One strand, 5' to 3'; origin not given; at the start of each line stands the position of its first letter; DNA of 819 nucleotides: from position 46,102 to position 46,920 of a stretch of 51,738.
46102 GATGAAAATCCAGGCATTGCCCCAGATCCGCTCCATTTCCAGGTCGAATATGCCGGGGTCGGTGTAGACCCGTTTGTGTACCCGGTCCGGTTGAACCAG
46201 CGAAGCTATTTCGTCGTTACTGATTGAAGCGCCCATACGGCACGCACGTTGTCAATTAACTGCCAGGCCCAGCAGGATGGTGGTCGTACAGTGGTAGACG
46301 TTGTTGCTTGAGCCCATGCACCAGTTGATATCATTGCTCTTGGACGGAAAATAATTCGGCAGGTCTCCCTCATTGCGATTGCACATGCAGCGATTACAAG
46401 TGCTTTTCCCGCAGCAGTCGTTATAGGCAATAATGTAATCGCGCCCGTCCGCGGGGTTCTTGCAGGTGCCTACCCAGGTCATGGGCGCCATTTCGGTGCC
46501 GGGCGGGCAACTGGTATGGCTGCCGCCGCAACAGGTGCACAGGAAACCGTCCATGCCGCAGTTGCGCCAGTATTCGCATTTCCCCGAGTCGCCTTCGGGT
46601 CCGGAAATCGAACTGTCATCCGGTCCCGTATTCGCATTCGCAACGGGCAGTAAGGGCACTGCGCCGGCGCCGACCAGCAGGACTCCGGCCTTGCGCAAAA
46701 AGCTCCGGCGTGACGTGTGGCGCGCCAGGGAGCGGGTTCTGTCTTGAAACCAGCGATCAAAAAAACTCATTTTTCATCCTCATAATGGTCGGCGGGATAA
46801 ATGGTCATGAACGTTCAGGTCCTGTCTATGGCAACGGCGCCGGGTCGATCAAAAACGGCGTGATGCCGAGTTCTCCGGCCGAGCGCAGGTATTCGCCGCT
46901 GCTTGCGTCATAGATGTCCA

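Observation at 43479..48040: mauB-mauA-like TTQ amine dehydrogenase genes joined to a Rieske oxygenase and an OYE flavoprotein, with no mauE/mauD/mauG or cupredoxin gene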

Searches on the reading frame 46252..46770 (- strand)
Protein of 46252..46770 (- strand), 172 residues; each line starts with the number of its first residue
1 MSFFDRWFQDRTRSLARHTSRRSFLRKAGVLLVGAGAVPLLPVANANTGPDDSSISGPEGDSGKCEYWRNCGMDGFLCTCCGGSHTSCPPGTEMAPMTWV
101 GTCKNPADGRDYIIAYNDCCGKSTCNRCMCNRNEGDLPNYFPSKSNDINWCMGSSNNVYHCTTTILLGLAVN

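Call 3: search_protein_families(library=pfam, proteins=[window:46252-46770:-], max_evalue=0.01)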
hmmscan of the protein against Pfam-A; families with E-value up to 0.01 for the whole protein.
window:46252-46770:- (172 aa): 1 family
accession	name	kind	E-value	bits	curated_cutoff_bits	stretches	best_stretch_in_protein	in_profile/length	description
PF02975.19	Me-amine-dh_L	-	1.4e-49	167.6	25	1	60-168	3-112/113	Methylamine dehydrogenase, L chain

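Call 4: search_protein_families(library=ncbifam, proteins=[window:46252-46770:-], max_evalue=0.01)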
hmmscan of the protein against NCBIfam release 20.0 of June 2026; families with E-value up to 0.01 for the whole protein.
window:46252-46770:- (172 aa): 2 families
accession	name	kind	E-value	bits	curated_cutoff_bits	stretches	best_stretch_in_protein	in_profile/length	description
TIGR02659.1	TTQ_MADH_Lt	equivalog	3.3e-48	164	196.85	1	4-169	7-184/186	methylamine dehydrogenase (amicyanin) small subunit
TIGR01409.1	TAT_signal_seq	domain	0.0048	17.2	16.7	1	19-46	1-29/29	twin-arginine translocation signal domain-containing protein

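Call 7: search_solved_structures(query=window:46252-46770:-, show_alignments=3)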
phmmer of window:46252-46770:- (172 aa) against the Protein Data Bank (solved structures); distinct sequences matched with E-value up to 0.001: 11.
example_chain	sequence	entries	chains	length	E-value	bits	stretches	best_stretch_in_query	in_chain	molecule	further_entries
2agl_D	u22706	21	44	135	1e-45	159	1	58-172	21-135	Aromatic amine dehydrogenase | Aromatic amine dehydrogenase; chain D, H | AROMATIC AMINE DEHYDROGENASE BETA SUBUNIT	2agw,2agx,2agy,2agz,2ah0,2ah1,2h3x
2i0r_D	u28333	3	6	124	1.3e-45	158.6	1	59-172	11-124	Aromatic Amine Dehydrogenase | Aralkylamine dehydrogenase light chain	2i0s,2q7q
2ojy_D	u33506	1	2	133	3.8e-45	157.1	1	58-170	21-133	Aromatic amine dehydrogenase, small subunit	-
2hkr_D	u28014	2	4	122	4.7e-45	156.8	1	59-170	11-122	Aromatic amine dehydrogenase, small subunit | Aromatic amine dehydrogenase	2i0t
3c75_L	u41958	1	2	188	4.8e-43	150.3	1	4-170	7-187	Methylamine dehydrogenase light chain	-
3l4m_C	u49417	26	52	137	1.6e-37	132.2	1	49-170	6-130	Methylamine dehydrogenase light chain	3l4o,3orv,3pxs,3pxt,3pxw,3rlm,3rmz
4o1q_C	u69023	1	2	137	1.7e-37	132.2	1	48-170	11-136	Methylamine dehydrogenase light chain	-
1mg2_B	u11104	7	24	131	2e-37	131.9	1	49-170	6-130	Methylamine dehydrogenase, light chain | Methylamine dehydrogenase light chain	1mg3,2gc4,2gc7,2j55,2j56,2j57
2bbk_L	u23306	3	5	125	3.4e-37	131.2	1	59-170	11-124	METHYLAMINE DEHYDROGENASE (LIGHT SUBUNIT) | Methylamine dehydrogenase light chain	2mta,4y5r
1mae_L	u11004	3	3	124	3.9e-37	131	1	59-169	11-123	METHYLAMINE DEHYDROGENASE (LIGHT SUBUNIT)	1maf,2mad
1mda_L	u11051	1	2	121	4.1e-30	108.1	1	59-165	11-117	METHYLAMINE DEHYDROGENASE (LIGHT SUBUNIT)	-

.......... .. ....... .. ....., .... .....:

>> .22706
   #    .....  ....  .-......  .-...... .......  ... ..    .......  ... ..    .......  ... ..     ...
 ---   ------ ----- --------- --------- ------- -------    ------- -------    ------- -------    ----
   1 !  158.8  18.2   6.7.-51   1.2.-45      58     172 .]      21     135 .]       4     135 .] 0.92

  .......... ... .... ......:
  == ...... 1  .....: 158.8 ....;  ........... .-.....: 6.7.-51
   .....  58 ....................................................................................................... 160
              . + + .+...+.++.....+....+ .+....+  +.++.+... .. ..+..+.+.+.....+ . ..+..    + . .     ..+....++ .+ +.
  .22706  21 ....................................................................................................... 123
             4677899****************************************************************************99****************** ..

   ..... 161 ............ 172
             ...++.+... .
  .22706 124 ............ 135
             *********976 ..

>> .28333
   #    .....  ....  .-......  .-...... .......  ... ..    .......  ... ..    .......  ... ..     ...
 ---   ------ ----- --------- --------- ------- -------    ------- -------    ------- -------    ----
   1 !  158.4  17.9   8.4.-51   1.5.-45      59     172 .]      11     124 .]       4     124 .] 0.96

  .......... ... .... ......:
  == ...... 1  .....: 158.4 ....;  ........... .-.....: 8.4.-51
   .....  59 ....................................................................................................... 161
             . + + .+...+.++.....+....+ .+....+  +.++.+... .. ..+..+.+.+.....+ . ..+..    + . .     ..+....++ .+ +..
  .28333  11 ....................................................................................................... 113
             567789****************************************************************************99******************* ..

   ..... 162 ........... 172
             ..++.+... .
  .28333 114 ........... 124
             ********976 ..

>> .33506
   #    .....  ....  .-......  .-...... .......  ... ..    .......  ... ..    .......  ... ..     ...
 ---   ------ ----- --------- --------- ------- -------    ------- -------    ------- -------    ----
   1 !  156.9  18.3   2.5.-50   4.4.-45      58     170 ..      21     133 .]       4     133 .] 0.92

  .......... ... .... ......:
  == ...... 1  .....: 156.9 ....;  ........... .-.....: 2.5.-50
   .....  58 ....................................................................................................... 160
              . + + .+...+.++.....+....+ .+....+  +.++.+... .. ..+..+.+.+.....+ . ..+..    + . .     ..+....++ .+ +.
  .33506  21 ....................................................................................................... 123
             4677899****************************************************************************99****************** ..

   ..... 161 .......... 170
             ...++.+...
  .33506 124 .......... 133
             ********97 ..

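Call 9: find_homologous_proteins(query=window:46252-46770:-)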
Query window:46252-46770:- (172 aa): 2423 proteins with E <= 0.001 among 2569 candidates; the best 120 are listed.
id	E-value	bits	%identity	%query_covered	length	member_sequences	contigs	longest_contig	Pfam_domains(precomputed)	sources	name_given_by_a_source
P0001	8.9e-111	386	92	100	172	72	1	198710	PF02975.20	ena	-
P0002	1.1e-107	376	89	100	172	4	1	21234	PF02975.20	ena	-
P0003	1.7e-105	369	88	100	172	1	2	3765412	PF02975.20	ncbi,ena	-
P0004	3.8e-101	355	89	95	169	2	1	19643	PF02975.20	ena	-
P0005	2.2e-94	332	80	98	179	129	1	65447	PF02975.20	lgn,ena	-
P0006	3.3e-87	309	72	100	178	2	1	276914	PF02975.20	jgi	jgi:methylamine dehydrogenase light chain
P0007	8.3e-86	305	74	99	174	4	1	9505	PF02975.20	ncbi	-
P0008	1.0e-82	294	69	99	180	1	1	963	PF02975.20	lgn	-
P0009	1.5e-79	284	67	99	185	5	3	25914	PF02975.20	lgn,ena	-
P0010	3.6e-79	283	66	99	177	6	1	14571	PF02975.20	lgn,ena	-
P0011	5.9e-79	282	67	100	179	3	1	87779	PF02975.20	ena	-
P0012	1.1e-78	281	67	100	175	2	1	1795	PF02975.20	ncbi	-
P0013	1.8e-77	277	65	99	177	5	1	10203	PF02975.20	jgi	jgi:methylamine dehydrogenase light chain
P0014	1.8e-77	277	67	100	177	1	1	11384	PF02975.20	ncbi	-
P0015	1.9e-77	277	64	100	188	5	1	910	PF02975.20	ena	-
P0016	1.6e-76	274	64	100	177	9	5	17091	PF02975.20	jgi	jgi:methylamine dehydrogenase light chain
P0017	2.1e-76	274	67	99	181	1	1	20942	PF02975.20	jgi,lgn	-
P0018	2.5e-76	274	64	99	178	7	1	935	PF02975.20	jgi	-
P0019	4.4e-76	273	66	100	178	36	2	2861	PF02975.20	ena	-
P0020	6.4e-76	272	64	100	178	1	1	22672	PF02975.20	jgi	jgi:methylamine dehydrogenase light chain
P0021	8.4e-76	272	63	100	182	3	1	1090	PF02975.20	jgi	jgi:methylamine dehydrogenase light chain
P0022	1.0e-75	272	65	100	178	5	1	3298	PF02975.20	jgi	-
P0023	2.3e-75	270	63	100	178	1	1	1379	PF02975.20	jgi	jgi:methylamine dehydrogenase light chain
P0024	2.5e-75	270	62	100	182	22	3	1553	PF02975.20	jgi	jgi:methylamine dehydrogenase light chain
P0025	4.1e-75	270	63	99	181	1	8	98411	PF02975.20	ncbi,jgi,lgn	jgi:methylamine dehydrogenase light chain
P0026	5.2e-75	269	62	99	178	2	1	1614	PF02975.20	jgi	jgi:methylamine dehydrogenase light chain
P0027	6.3e-75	269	64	100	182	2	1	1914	PF02975.20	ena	-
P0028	1.7e-74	268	67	99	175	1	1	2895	PF02975.20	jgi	jgi:methylamine dehydrogenase light chain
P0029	1.8e-74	268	66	99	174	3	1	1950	PF02975.20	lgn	-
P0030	3.7e-74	267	66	99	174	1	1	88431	PF02975.20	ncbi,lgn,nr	ncbi:MAG: methylamine dehydrogenase (amicyanin) light chain [Gammaproteobacteria bacterium]|nr:methy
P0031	3.8e-74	266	61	100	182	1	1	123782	PF02975.20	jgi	jgi:methylamine dehydrogenase light chain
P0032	3.9e-74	266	61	99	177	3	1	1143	PF02975.20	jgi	jgi:methylamine dehydrogenase light chain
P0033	4.0e-74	266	62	97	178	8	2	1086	PF02975.20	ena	-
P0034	4.0e-74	266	60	100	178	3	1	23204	PF02975.20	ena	-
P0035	4.8e-74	266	66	100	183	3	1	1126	PF02975.20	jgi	-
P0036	5.5e-74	266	61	100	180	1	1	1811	PF02975.20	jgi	jgi:methylamine dehydrogenase light chain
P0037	7.4e-74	266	63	100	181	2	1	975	PF02975.20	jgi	-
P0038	9.6e-74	265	67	99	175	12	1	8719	PF02975.20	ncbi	-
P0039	1.2e-73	265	62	100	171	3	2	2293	PF02975.20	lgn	-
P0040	1.2e-73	265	64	99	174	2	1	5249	PF02975.20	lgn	-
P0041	1.3e-73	265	62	100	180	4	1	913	PF02975.20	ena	-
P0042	2.2e-73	264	62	98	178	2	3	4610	PF02975.20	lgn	-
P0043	2.4e-73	264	62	99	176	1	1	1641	PF02975.20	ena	-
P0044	2.9e-73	264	61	99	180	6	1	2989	PF02975.20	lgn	-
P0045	3.3e-73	263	61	100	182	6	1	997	PF02975.20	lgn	-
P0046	3.4e-73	263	63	100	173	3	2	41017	PF02975.20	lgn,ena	-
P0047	3.9e-73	263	62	100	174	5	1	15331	PF02975.20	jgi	jgi:methylamine dehydrogenase light chain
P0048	6.5e-73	262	60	100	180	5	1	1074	PF02975.20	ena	-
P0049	1.1e-72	262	64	99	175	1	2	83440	PF02975.20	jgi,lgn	jgi:methylamine dehydrogenase light chain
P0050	1.1e-72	262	60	100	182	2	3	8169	PF02975.20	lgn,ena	-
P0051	1.3e-72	262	61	99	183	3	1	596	PF02975.20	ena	-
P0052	1.6e-72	261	62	100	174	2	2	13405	PF02975.20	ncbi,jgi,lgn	-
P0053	2.0e-72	261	63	100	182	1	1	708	PF02975.20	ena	-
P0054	2.0e-72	261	61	100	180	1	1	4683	PF02975.20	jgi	jgi:methylamine dehydrogenase light chain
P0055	2.2e-72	261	61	99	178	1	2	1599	PF02975.20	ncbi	-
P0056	4.1e-72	260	61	100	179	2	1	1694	PF02975.20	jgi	jgi:methylamine dehydrogenase light chain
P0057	4.7e-72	260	62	100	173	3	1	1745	PF02975.20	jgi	-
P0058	6.2e-72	259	61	100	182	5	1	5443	PF02975.20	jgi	jgi:methylamine dehydrogenase light chain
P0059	7.2e-72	259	61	100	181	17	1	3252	PF02975.20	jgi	jgi:methylamine dehydrogenase light chain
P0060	8.0e-72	259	61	97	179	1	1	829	PF02975.20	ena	-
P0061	8.7e-72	259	62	100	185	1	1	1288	PF02975.20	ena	-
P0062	9.4e-72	259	41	98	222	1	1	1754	PF02975.20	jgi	-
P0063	1.1e-71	258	58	100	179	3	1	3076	PF02975.20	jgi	jgi:methylamine dehydrogenase light chain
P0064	1.2e-71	258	54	99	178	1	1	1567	PF02975.20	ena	-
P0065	1.2e-71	258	61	95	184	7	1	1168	PF02975.20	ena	-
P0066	1.3e-71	258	61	100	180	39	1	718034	PF02975.20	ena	-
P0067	1.6e-71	258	60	100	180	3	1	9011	PF02975.20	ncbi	-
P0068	1.7e-71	258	62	98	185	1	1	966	PF02975.20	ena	-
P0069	1.7e-71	258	62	99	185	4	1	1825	PF02975.20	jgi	jgi:methylamine dehydrogenase light chain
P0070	1.7e-71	258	59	100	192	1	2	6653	PF02975.20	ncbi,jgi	-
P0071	1.8e-71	258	60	100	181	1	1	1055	PF02975.20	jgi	jgi:methylamine dehydrogenase light chain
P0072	1.8e-71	258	59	100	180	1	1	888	PF02975.20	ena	-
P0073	1.9e-71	258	62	100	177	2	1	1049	PF02975.20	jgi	jgi:methylamine dehydrogenase light chain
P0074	2.2e-71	257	63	100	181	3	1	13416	PF02975.20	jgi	jgi:methylamine dehydrogenase light chain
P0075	2.2e-71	257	59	100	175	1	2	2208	PF02975.20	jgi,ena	-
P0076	2.9e-71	257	59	100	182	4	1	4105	PF02975.20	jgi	jgi:methylamine dehydrogenase light chain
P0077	2.9e-71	257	60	100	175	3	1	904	PF02975.20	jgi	jgi:methylamine dehydrogenase light chain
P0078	3.5e-71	257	60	100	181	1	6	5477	PF02975.20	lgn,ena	-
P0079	4.0e-71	257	60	95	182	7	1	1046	PF02975.20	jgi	jgi:methylamine dehydrogenase light chain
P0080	4.0e-71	257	59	100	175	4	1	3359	PF02975.20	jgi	jgi:methylamine dehydrogenase light chain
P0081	4.1e-71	257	65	72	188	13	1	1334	PF02975.20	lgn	-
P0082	4.4e-71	256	62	97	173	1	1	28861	PF02975.20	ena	-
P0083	4.6e-71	256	60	100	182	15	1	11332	PF02975.20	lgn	-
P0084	4.9e-71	256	60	100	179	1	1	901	PF02975.20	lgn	-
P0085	5.6e-71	256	60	100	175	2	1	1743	PF02975.20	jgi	-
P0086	8.3e-71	256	64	99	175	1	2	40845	PF02975.20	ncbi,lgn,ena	-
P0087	9.1e-71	255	58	100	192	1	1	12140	PF02975.20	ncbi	-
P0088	9.7e-71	255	60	99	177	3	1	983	PF02975.20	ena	-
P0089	1.0e-70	255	61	97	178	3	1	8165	PF02975.20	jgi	jgi:methylamine dehydrogenase light chain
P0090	1.2e-70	255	58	100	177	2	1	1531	PF02975.20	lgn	-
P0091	1.2e-70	255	62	97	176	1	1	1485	PF02975.20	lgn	-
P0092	1.3e-70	255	60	99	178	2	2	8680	PF02975.20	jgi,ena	-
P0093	1.4e-70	255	60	99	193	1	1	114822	PF02975.20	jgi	jgi:methylamine dehydrogenase light chain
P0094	1.6e-70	255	59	100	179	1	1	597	PF02975.20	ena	-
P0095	1.6e-70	255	60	100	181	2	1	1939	PF02975.20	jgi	jgi:methylamine dehydrogenase light chain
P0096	1.6e-70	255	60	97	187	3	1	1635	PF02975.20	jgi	jgi:methylamine dehydrogenase light chain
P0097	1.7e-70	255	58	98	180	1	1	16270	PF02975.20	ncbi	-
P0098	1.7e-70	255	58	100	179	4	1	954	PF02975.20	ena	-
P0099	1.8e-70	255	61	99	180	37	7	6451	PF02975.20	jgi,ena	jgi:methylamine dehydrogenase light chain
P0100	1.9e-70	254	62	100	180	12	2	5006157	PF02975.20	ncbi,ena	-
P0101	2.0e-70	254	60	100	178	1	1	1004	PF02975.20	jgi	jgi:methylamine dehydrogenase light chain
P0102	2.2e-70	254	62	100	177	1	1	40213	PF02975.20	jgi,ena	-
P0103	2.3e-70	254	62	98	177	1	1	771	PF02975.20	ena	-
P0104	2.3e-70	254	61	98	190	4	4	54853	PF02975.20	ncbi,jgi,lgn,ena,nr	ncbi:MAG: hypothetical protein FJ144_18130 [Deltaproteobacteria bacterium]|nr:hypothetical protein [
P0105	2.4e-70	254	60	100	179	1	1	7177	PF02975.20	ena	-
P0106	2.4e-70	254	58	100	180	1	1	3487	PF02975.20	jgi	jgi:methylamine dehydrogenase light chain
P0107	2.6e-70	254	61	100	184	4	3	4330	PF02975.20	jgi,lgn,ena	jgi:methylamine dehydrogenase light chain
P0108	2.6e-70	254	60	100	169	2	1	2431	PF02975.20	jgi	-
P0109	2.7e-70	254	58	99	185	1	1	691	PF02975.20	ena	-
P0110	2.9e-70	254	60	97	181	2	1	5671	PF02975.20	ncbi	-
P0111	3.1e-70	254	62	100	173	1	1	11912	PF02975.20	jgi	jgi:methylamine dehydrogenase light chain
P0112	3.3e-70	254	60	100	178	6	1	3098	PF02975.20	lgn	-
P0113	3.3e-70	254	59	98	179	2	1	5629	PF02975.20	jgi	-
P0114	3.8e-70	253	58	100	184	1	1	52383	PF02975.20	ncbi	-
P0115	3.8e-70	253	59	99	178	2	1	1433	PF02975.20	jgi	-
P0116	3.8e-70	253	60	99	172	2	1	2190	PF02975.20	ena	-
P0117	4.3e-70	253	59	100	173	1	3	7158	PF02975.20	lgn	-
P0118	4.3e-70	253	58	100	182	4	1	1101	PF02975.20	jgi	jgi:methylamine dehydrogenase light chain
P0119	4.8e-70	253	59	100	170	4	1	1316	PF02975.20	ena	-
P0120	5.0e-70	253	60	97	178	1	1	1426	PF02975.20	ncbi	-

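Call 10: find_encoding_contigs(protein=window:46252-46770:-, flank=10000, max_places=6)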
Protein window:46252-46770:- (172 aa): 2 contigs read that carry it; 2 places shown.
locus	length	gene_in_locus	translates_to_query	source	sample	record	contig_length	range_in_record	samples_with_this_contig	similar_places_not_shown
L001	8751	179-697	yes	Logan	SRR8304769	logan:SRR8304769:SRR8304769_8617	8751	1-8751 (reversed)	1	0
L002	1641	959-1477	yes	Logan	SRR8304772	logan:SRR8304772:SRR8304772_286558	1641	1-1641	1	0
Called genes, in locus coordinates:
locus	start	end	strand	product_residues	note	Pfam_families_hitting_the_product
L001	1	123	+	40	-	?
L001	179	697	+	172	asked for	PF02975:Me-amine-dh_L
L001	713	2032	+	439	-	PF00355:Rieske, PF00848:Ring_hydroxyl_A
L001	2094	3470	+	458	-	PF00724:Oxidored_FMN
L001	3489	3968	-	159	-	PF21157:DksA_N, PF01258:zf-dskA_traR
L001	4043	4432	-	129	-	PF14489:QueF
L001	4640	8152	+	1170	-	PF02463:SMC_N, PF13175:AAA_15 (weak), PF13304:AAA_21 (faint), PF13476:AAA_23, PF24161:CCDC39 (faint), PF06470:SMC_hinge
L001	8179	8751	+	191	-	?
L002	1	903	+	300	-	?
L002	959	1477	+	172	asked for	PF02975:Me-amine-dh_L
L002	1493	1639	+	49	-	?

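Call 11: find_encoding_contigs(protein=P0003, flank=10000, max_places=3)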
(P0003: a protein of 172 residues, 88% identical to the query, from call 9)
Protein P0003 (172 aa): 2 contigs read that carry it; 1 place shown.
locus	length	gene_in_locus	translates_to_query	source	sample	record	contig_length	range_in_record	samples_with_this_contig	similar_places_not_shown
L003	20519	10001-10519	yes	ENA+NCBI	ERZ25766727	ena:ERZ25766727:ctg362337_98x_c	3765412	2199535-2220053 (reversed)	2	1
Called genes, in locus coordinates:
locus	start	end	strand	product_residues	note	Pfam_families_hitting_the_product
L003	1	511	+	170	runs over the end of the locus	PF13577:SnoaL_4 (weak), PF00866:Ring_hydroxyl_B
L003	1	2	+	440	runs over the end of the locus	PF00355:Rieske, PF00848:Ring_hydroxyl_A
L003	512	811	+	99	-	PF04341:DUF485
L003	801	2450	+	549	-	PF00474:SSF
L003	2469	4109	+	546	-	PF00501:AMP-binding, PF13193:AMP-binding_C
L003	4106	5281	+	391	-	PF22691:Thiolase_C_1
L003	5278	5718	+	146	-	PF12172:zf-ChsH2, PF01796:OB_ChsH2_C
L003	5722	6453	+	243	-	PF00106:adh_short, PF01370:Epimerase (weak), PF08659:KR, PF13561:adh_short_C2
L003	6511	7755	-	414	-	PF01566:Nramp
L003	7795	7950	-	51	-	-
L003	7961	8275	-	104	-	PF14384:BrnA_antitoxin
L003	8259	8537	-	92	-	PF04365:BrnT_toxin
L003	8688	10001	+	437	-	PF06433:Me-amine-dh_H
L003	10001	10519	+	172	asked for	PF02975:Me-amine-dh_L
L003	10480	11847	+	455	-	PF00355:Rieske, PF00848:Ring_hydroxyl_A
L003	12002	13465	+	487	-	PF00724:Oxidored_FMN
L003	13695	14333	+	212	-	PF04221:RelB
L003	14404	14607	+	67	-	PF05016:ParE_toxin (weak), PF15738:YafQ_toxin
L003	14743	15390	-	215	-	PF21157:DksA_N, PF01258:zf-dskA_traR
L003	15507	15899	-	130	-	PF14489:QueF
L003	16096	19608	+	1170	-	PF02463:SMC_N, PF13175:AAA_15, PF13304:AAA_21 (faint), PF13476:AAA_23, PF06470:SMC_hinge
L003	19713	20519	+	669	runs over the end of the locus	PF22745:Nlig-Ia, PF01653:DNA_ligase_aden, PF03120:OB_DNA_ligase, PF03119:DNA_ligase_ZBD, PF14520:HHH_5 (faint), PF12826:HHH_2, PF00533:BRCT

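Call 12: find_encoding_contigs(protein=P0006, flank=10000, max_places=3)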
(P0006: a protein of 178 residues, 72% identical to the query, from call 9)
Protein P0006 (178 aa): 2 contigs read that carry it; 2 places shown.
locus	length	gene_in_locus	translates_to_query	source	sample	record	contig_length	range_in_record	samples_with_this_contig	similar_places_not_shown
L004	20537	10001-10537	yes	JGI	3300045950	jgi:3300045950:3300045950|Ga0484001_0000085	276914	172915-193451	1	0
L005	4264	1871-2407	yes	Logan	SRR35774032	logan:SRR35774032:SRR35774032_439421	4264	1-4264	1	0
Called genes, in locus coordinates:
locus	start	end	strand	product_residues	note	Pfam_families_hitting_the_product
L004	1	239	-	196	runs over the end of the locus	PF05118:Asp_Arg_Hydrox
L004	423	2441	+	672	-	PF14559:TPR_19 (weak), PF23914:TPR_CcmH_CycH, PF13432:TPR_16, PF14559:TPR_19, PF13414:TPR_11, PF13432:TPR_16, PF00685:Sulfotransfer_1, PF13469:Sulfotransfer_3, +19 more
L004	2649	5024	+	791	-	PF07715:Plug, PF00593:TonB_dep_Rec_b-barrel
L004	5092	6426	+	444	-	PF00120:Gln-synt_C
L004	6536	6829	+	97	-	PF04365:BrnT_toxin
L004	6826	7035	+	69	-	PF12441:CopG_antitoxin (weak), PF14384:BrnA_antitoxin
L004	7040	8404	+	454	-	PF00202:Aminotran_3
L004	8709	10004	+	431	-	PF06433:Me-amine-dh_H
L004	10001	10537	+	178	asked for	PF02975:Me-amine-dh_L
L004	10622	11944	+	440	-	PF00501:AMP-binding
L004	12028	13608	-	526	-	PF00501:AMP-binding, PF13193:AMP-binding_C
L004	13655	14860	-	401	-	PF00108:Thiolase_N, PF22691:Thiolase_C_1 (faint), PF02803:Thiolase_C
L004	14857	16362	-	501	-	PF00501:AMP-binding, PF13193:AMP-binding_C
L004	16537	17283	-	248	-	PF07238:PilZ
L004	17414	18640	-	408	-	PF07690:MFS_1, PF06779:MFS_4, PF07690:MFS_1, PF00083:Sugar_tr (weak)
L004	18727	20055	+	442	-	PF00919:UPF0004, PF04055:Radical_SAM, PF18693:TRAM_2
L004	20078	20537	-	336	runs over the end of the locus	PF00990:GGDEF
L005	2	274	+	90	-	?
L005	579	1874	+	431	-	PF06433:Me-amine-dh_H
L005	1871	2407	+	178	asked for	PF02975:Me-amine-dh_L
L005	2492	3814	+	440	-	PF00501:AMP-binding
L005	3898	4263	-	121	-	?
